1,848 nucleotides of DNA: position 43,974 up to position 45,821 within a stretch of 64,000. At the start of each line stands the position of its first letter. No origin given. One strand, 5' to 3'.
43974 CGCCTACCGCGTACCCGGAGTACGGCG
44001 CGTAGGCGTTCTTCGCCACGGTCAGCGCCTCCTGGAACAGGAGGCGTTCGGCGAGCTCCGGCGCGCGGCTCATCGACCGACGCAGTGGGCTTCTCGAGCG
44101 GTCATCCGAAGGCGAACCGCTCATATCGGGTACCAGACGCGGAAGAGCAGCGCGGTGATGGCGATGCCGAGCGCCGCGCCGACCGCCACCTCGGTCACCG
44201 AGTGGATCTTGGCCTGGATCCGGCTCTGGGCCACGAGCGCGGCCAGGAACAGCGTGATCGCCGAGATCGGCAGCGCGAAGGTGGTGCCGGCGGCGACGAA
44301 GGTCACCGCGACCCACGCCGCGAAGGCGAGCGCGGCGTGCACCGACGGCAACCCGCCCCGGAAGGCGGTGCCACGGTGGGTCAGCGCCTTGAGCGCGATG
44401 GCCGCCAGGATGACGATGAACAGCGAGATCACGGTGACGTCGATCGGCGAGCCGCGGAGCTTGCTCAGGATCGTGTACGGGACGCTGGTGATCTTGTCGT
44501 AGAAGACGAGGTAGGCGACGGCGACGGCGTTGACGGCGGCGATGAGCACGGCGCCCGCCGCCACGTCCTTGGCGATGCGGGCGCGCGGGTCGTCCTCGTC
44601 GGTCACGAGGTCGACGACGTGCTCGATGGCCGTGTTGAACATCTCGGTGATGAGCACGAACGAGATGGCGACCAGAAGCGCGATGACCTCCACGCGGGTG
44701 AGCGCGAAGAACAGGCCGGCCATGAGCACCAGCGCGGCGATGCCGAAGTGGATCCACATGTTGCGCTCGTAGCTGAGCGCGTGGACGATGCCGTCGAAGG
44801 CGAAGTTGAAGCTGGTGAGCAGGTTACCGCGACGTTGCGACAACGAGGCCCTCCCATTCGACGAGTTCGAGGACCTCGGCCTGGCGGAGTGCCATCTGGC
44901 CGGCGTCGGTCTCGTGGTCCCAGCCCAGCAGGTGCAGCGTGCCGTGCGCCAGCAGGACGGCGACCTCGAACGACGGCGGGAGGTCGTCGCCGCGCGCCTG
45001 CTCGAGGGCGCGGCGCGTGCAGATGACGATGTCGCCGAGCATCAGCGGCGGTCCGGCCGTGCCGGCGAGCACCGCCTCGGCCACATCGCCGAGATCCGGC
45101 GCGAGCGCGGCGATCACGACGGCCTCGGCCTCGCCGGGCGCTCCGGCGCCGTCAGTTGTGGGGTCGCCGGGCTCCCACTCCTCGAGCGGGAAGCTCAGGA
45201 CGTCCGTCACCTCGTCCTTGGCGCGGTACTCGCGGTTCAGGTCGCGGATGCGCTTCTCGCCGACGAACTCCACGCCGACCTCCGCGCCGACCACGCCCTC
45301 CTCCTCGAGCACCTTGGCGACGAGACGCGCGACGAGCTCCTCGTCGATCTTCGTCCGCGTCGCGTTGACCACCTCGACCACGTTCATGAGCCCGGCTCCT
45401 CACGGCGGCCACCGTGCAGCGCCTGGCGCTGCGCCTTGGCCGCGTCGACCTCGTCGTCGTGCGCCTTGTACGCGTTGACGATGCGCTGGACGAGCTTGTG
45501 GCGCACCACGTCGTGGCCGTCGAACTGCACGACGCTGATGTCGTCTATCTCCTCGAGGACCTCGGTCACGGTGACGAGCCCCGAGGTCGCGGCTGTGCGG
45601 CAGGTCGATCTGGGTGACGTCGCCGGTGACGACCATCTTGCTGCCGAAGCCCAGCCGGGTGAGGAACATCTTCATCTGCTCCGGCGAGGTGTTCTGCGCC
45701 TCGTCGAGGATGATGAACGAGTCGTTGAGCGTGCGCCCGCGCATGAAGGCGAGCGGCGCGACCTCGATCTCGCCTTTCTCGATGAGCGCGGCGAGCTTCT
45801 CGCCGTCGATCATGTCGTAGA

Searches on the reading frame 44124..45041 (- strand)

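Call 52: search_protein_families(library=pfam, proteins=[window:44124-45041:-], max_evalue=0.00001)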
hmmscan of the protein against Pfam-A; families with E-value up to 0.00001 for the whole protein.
window:44124-45041:- (306 aa): 2 families
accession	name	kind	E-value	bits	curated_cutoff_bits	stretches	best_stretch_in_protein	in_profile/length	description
PF01219.24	DAGK_prokar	-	6.4e-33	113.1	22.3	1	80-180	2-102/102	Prokaryotic diacylglycerol kinase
PF01569.27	PAP2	-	4.3e-09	36.7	27.2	1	228-303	48-125/130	PAP2 superfamily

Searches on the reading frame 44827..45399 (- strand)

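Call 52: search_protein_families(library=pfam, proteins=[window:44827-45399:-], max_evalue=0.00001)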
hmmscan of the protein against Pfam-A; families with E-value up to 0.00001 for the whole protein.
window:44827-45399:- (191 aa): 1 family
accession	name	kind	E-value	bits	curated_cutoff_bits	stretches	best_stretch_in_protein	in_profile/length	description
PF02130.23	YbeY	-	5.7e-30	104.3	25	1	20-177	8-126/129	Endoribonuclease YbeY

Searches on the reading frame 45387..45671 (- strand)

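Call 52: search_protein_families(library=pfam, proteins=[window:45387-45671:-], max_evalue=0.00001)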
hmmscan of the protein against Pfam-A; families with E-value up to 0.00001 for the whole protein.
window:45387-45671:- (95 aa): 1 family
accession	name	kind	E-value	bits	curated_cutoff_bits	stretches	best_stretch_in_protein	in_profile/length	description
PF02562.22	PhoH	-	3.6e-09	36.9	27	1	27-69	163-205/205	PhoH-like protein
